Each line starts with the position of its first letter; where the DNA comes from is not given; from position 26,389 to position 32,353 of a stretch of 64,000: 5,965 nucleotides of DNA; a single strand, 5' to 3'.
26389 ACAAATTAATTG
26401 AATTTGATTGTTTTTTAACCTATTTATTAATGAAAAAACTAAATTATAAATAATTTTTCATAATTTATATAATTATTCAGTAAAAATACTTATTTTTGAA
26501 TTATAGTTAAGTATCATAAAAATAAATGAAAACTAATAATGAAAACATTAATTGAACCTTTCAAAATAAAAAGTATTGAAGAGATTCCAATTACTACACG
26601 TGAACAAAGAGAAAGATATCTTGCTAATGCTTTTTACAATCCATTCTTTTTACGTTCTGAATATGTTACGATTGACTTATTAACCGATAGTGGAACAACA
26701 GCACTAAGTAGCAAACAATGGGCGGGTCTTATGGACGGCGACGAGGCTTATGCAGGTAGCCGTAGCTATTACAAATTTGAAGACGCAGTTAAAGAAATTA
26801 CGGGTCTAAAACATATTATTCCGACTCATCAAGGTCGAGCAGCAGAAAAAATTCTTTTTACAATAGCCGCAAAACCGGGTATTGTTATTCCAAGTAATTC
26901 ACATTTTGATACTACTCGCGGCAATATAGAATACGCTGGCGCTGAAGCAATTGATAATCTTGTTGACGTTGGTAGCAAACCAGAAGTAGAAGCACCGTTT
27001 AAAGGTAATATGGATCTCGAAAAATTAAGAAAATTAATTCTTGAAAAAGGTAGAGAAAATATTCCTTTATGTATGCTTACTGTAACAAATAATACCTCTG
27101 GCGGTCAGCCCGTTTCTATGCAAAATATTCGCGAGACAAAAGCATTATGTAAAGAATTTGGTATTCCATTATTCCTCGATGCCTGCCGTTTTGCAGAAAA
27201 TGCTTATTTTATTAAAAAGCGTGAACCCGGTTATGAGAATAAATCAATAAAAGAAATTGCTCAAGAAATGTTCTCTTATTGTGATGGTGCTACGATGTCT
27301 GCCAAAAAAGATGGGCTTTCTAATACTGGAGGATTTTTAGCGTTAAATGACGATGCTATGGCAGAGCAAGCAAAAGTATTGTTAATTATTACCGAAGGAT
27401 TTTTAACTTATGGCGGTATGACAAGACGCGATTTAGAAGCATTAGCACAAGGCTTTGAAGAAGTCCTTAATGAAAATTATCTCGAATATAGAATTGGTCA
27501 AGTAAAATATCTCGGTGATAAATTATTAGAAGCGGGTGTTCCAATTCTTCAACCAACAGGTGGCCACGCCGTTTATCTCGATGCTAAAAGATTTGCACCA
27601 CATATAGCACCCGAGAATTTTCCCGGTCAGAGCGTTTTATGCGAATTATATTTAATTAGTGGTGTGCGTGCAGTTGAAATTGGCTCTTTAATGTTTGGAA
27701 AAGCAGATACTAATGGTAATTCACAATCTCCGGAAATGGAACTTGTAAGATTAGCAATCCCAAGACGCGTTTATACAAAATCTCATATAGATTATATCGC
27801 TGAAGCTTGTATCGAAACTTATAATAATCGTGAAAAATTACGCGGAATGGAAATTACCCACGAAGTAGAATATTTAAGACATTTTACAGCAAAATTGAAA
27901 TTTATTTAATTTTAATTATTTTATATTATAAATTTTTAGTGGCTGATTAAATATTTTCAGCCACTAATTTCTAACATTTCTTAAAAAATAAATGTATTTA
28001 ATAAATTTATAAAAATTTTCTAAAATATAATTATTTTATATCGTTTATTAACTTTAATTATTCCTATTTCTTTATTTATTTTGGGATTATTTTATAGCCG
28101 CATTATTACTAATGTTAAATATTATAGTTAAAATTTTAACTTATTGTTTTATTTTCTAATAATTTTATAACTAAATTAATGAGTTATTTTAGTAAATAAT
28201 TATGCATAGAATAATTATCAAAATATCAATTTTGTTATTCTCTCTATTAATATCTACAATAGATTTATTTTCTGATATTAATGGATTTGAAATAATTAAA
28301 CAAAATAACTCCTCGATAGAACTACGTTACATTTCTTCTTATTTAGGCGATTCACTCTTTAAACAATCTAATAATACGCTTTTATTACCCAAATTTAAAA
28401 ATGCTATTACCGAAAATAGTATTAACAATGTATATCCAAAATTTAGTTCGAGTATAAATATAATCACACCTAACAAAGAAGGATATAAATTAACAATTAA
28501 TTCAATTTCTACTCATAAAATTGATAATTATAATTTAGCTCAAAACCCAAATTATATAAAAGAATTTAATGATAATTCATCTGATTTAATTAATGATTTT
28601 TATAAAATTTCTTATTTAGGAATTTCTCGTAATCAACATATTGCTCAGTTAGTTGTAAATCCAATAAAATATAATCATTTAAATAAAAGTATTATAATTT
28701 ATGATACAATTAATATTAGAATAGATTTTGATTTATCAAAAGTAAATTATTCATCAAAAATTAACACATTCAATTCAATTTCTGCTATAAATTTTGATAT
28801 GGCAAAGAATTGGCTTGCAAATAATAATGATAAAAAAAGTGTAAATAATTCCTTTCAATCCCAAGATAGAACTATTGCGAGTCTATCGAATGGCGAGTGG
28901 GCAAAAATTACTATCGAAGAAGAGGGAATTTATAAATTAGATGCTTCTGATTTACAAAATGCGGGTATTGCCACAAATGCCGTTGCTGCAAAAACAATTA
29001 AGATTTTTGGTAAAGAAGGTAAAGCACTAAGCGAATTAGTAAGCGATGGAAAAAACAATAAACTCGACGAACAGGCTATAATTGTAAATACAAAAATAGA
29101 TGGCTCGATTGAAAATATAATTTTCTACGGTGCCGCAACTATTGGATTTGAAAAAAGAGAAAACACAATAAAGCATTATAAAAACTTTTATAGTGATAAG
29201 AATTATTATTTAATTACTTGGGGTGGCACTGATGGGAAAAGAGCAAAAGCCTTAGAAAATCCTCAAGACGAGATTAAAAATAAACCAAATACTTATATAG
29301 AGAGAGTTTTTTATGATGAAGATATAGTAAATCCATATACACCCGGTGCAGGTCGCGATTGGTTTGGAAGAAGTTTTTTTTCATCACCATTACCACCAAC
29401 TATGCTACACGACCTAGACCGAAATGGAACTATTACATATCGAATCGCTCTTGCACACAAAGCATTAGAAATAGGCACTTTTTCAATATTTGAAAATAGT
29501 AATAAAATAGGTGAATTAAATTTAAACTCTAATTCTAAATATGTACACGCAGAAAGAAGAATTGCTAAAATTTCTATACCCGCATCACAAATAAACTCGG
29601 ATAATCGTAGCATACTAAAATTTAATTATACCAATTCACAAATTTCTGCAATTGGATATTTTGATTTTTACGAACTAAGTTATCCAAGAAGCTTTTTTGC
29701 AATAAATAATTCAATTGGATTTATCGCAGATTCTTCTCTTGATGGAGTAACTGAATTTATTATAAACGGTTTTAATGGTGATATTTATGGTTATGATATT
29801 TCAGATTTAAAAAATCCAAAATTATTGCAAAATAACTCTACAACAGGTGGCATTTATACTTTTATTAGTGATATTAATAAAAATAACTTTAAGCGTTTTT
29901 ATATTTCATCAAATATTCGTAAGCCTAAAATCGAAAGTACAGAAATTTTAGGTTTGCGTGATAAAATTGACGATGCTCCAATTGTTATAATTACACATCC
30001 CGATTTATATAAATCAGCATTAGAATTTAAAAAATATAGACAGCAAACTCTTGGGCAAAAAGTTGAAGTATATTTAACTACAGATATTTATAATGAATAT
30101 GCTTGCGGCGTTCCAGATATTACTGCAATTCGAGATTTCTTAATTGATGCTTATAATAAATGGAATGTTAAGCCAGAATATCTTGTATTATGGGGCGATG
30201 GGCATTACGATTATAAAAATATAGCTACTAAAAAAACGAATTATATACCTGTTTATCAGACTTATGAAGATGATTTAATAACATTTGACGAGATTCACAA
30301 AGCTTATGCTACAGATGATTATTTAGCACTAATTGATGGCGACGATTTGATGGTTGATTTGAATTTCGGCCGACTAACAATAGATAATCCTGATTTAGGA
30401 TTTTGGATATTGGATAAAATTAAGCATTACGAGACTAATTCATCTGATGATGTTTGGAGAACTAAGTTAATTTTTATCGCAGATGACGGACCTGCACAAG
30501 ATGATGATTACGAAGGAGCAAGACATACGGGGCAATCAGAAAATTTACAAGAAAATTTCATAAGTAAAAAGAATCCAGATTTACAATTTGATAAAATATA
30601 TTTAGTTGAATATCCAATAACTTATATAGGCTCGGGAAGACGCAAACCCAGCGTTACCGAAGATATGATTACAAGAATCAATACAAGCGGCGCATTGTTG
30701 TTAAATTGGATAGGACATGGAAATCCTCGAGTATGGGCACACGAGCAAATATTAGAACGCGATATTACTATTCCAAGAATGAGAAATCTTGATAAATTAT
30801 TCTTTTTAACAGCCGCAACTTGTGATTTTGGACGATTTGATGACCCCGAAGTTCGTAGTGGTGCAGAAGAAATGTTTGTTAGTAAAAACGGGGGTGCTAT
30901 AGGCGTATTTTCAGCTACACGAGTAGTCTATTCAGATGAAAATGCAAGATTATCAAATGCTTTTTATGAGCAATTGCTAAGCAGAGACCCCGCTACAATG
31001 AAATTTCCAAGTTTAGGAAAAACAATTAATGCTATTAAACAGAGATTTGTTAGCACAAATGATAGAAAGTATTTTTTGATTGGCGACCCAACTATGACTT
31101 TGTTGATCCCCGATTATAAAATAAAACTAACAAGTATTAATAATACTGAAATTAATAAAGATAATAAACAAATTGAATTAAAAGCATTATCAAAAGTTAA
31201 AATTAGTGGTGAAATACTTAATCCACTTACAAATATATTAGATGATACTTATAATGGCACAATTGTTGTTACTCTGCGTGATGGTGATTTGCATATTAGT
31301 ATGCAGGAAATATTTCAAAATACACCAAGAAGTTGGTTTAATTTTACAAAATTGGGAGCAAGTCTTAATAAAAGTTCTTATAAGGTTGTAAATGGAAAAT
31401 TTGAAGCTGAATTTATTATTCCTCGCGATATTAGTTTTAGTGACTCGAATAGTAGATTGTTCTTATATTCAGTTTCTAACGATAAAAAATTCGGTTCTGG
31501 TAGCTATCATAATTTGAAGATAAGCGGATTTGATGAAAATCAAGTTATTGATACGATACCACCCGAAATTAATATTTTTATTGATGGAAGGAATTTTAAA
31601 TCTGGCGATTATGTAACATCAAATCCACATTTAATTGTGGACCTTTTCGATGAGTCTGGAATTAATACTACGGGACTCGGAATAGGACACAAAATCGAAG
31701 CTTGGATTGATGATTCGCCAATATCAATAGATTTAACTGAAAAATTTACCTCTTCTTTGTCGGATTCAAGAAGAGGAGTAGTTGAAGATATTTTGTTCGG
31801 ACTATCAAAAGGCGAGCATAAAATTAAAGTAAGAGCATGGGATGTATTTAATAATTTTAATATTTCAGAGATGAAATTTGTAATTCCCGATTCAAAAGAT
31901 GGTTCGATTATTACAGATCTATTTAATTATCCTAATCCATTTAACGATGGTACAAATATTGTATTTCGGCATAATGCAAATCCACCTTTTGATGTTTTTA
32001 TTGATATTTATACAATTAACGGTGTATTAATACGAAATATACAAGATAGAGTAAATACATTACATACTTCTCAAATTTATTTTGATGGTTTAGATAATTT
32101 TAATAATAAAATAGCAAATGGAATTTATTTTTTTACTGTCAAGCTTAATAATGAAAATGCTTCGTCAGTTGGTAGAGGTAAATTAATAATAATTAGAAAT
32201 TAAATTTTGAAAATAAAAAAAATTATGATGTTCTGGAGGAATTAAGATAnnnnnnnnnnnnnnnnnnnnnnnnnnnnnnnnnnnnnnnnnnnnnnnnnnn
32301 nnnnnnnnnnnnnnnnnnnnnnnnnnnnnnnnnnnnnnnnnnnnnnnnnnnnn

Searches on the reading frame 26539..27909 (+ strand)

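Call 44: search_protein_families(library=pfam, proteins=[window:26539-27909:+], max_evalue=0.001)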
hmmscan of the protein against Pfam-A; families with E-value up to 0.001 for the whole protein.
window:26539-27909:+ (456 aa): 2 families
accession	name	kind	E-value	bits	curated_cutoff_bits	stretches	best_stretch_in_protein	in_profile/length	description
PF01212.27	Beta_elim_lyase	-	1.1e-82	278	27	1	46-422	1-287/288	Beta-eliminating lyase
PF01041.23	DegT_DnrJ_EryC1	-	0.00011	22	19.8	1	76-281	25-198/360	DegT/DnrJ/EryC1/StrS aminotransferase family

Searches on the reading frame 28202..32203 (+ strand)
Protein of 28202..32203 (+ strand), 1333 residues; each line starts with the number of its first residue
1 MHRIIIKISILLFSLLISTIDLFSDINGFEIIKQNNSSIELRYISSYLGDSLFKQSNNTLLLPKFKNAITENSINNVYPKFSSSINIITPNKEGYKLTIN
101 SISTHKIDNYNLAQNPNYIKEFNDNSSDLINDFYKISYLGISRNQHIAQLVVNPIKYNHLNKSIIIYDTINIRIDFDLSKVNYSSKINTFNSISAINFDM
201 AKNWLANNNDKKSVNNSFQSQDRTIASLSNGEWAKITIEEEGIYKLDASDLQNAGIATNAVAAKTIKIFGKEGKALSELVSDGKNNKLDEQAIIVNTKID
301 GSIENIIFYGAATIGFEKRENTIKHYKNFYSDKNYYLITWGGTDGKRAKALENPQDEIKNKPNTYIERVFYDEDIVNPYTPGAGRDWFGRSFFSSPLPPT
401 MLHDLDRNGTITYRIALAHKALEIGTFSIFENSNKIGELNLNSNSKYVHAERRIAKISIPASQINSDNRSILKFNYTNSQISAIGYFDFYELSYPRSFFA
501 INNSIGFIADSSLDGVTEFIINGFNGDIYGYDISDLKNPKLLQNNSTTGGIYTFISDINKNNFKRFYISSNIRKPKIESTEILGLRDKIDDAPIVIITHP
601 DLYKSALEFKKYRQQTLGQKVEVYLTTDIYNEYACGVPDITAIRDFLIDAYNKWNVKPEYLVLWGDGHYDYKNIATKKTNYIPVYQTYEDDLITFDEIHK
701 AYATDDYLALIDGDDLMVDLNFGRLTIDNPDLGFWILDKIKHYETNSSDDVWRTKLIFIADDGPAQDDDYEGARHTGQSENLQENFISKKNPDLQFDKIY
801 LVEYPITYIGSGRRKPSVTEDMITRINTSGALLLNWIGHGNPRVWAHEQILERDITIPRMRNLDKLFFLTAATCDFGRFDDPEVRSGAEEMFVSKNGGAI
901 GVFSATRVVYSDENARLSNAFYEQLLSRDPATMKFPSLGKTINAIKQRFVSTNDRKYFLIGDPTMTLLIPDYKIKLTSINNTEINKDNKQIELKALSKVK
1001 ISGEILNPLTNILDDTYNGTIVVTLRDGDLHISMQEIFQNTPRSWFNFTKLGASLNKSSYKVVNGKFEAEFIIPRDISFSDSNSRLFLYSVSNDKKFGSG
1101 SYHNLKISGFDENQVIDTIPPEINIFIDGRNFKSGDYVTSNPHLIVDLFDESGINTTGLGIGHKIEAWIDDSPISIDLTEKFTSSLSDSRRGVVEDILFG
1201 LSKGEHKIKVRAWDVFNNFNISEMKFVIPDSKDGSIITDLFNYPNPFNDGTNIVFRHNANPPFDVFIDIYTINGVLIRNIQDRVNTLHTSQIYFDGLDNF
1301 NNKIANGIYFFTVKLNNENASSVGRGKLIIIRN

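Call 45: search_protein_families(library=pfam, proteins=[window:28202-32203:+], max_evalue=0.001)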
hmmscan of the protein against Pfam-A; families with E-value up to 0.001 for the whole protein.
window:28202-32203:+ (1333 aa): 2 families
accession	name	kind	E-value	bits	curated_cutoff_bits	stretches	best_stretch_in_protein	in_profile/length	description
PF01364.23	Peptidase_C25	-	1.1e-86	291.9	23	1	595-967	2-374/374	Peptidase family C25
PF08126.16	Propeptide_C25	-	2.4e-05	24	22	1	89-198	71-194/205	Propeptide_C25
